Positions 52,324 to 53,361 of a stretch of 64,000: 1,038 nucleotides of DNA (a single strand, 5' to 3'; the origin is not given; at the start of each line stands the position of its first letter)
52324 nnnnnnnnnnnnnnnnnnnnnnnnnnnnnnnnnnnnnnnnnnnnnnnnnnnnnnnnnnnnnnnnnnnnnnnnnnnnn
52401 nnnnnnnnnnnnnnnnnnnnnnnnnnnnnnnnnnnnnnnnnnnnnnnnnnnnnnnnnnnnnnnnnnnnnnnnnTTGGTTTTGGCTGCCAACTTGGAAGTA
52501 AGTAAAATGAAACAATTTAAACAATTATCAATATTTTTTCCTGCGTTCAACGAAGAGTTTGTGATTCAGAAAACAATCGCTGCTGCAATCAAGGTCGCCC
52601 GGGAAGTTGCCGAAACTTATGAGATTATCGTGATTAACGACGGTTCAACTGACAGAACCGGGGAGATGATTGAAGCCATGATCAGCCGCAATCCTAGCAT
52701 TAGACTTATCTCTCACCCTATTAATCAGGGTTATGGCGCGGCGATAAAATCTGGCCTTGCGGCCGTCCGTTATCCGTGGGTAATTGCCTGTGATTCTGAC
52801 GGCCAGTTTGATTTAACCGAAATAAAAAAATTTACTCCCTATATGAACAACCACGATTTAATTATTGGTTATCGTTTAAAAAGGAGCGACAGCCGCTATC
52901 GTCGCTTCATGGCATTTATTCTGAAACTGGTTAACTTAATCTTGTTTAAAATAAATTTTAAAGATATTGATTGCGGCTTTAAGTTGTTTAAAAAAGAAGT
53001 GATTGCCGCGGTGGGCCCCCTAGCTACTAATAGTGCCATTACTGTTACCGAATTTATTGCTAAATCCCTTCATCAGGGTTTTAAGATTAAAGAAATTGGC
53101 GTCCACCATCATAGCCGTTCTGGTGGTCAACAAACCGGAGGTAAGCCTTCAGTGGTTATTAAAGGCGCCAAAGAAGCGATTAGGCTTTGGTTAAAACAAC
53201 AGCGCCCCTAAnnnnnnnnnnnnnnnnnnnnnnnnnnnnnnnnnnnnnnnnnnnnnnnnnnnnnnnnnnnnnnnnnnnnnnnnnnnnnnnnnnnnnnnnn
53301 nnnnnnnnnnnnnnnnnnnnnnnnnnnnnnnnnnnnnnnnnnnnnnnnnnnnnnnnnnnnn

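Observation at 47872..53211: Protein-O-mannosylation-like cassette (LCP, two GT-C proteins, PMT/GT39, Dpm1-like polyprenol-P-sugar synthase) abutting Ser/Pro-repeat surface proteins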

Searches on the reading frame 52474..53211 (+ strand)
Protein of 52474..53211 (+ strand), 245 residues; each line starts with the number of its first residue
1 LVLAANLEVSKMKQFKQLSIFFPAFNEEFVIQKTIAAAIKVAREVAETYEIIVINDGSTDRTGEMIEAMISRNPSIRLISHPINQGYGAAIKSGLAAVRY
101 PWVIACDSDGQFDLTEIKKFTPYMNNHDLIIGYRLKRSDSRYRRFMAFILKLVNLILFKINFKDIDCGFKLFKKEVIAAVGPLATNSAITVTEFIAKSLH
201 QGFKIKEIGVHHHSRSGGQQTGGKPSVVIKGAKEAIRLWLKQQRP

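Call 4: search_protein_families(library=pfam, proteins=[window:52474-53211:+], max_evalue=0.01)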
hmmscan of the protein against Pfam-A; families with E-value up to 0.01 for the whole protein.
window:52474-53211:+ (245 aa): 3 families
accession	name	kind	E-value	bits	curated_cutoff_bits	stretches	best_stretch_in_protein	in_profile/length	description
PF00535.33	Glycos_transf_2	-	3.4e-27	95.9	23.3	1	19-178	1-165/168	Glycosyl transferase family 2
PF13641.12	Glyco_tranf_2_3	-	2e-05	25.2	27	1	18-127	3-114/230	Glycosyltransferase like family 2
PF10111.15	Glyco_tranf_2_2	-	0.0033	17.4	27.3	1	30-110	14-92/276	Glycosyltransferase like family 2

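Call 5: search_protein_families(library=ncbifam, proteins=[window:52474-53211:+], max_evalue=0.01)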
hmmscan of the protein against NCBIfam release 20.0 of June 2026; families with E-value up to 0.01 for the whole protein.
window:52474-53211:+ (245 aa): 21 families
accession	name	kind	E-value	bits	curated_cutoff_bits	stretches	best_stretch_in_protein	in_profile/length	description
NF047588.1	GlcsyltransPgfSStrep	equivalog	8.6e-20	71.2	500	1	17-218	2-201/308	glycosyltransferase PgfS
TIGR03937.1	PgaC_IcaA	equivalog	2.3e-18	66.4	422.3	1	8-114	37-140/407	poly-beta-1,6-N-acetyl-D-glucosamine synthase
NF058614.1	PPMAGASynPpgS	equivalog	1.2e-17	64.1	370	1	20-210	4-194/226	polyprenyl-phospho-N-acetylgalactosaminyl synthase PpgS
NF007986.1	PRK10714.1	equivalog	2.9e-17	62.7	529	1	12-219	2-207/316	undecaprenyl-phosphate 4-deoxy-4-formamido-L-arabinose transferase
NF041391.1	DPhHxTase_Halo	equivalog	3.7e-15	55.5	375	1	24-218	3-189/213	dolichyl-phosphate hexose transferase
TIGR04182.1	glyco_TIGR04182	equivalog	4.1e-13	49.4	325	1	18-225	2-203/293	S-layer glycoprotein N-glycosyltransferase AglJ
NF047683.1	TeichurnBiosyTuaG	equivalog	1e-11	45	400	1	14-130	4-117/252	teichuronic acid biosynthesis protein TuaG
NF007482.0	PRK10073.1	equivalog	1e-11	44.4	423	1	12-113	2-99/334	glycosyltransferase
NF010496.0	PRK13915.1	equivalog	2.5e-08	33.4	262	1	8-109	23-126/307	glucosyl-3-phosphoglycerate synthase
NF041875.1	EPS_EpsD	equivalog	6.8e-08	32.3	370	1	18-113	1-93/325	exopolysaccharide biosynthesis glycosyltransferase EpsD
TIGR03965.1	mycofact_glyco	equivalog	2.1e-07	30.2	280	1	6-109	64-164/467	mycofactocin biosynthesis glycosyltransferase MftF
NF045692.1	OglycostaseCruG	equivalog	1.7e-06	27.2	600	1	9-111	34-139/386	2'-O-glycosyltransferase CruG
TIGR03111.1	glyc2_xrt_Gpos1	hypoth_equivalog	4e-06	25.9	363.95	1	10-126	43-158/439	TIGR03111 family XrtG-associated glycosyltransferase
NF053846.1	glyco_with_XrtP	equivalog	7.2e-06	24.9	520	1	19-90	44-114/440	XrtP-associated glycosyltransferase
TIGR04283.1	glyco_like_mftF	equivalog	9.4e-06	25.4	182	1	18-147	1-122/221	TIGR04283 family arsenosugar biosynthesis glycosyltransferase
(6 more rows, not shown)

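Call 29: search_solved_structures(query=window:52507-53208:+, max_evalue=0.001)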
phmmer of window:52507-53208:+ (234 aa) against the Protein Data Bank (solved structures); distinct sequences matched with E-value up to 0.001: 17.
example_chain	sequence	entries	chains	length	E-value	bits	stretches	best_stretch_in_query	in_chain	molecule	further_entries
9hwj_A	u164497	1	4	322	7.5e-13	51.7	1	4-208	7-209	Undecaprenyl-phosphate 4-deoxy-4-formamido-L-arabinose transferase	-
9bhc_C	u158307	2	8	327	1.5e-12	50.7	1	4-208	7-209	Undecaprenyl-phosphate 4-deoxy-4-formamido-L-arabinose transferase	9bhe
8vxh_A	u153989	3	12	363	1.9e-12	50.4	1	4-208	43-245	Undecaprenyl-phosphate 4-deoxy-4-formamido-L-arabinose transferase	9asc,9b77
9nye_A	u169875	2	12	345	2.5e-10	43.5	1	6-173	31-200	Glycosyltransferase sll0501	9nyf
5ekp_C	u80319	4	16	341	2.5e-10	43.5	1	6-173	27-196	Uncharacterized glycosyltransferase sll0501 | Glycosyltransferase sll0501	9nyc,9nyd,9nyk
5eke_A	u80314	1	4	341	2.5e-10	43.4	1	6-173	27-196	Uncharacterized glycosyltransferase sll0501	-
2z87_A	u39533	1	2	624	4.8e-10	42.5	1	2-101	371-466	Chondroitin synthase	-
2z86_A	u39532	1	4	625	4.8e-10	42.5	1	2-101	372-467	Chondroitin synthase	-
6p61_A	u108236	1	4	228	2e-09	40.5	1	1-120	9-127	Glycosyltransferase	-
5mlz_A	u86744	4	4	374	3.6e-07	33.1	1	5-170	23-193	Dolichol monophosphate mannose synthase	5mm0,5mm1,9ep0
3bcv_A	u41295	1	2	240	1.5e-06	31.1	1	5-102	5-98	Putative glycosyltransferase protein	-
5hea_A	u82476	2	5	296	1.5e-05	27.8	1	6-99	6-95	Putative glycosyltransferase (GalT1)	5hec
3l7m_A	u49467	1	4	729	3.3e-05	26.7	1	8-120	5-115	Teichoic acid biosynthesis protein F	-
3l7j_A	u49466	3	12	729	3.4e-05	26.7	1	8-120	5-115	Teichoic acid biosynthesis protein F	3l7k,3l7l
3l7i_A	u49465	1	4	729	3.4e-05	26.7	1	8-120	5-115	Teichoic acid biosynthesis protein F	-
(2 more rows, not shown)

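Call 91: search_protein_families(library=pfam, proteins=[L087:12782-13651:+, L086:12085-13149:+, L087:11361-12776:+, L086:11410-12066:+], max_evalue=1)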
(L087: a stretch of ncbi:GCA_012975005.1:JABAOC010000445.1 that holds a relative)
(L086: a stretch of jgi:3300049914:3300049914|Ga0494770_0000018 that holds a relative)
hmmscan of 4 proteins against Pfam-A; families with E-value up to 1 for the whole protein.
L087:12782-13651:+ (290 aa): 3 families
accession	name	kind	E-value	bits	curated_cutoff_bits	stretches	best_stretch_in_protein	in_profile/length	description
PF25587.1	Rv2743c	-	0.1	12.7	27.7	1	7-48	56-97/237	Rv2743c family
PF09534.15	Trp_oprn_chp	-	0.14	12.4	29.6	1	6-45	63-101/180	Tryptophan-associated transmembrane protein (Trp_oprn_chp)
PF20268.4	SBDS_C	-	0.63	10.4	27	0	197-211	40-54/71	SBDS protein, C-terminal domain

L086:12085-13149:+ (355 aa): 0 families

L087:11361-12776:+ (472 aa): 2 families
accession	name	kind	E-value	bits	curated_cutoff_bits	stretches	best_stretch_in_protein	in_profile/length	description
PF01683.23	EB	-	0.0025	18.3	24.3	1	115-143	11-39/52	EB module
PF23416.1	DUF7107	-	0.02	15.7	24.6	1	122-144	25-47/48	Domain of unknown function (DUF7107)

L086:11410-12066:+ (219 aa): 0 families
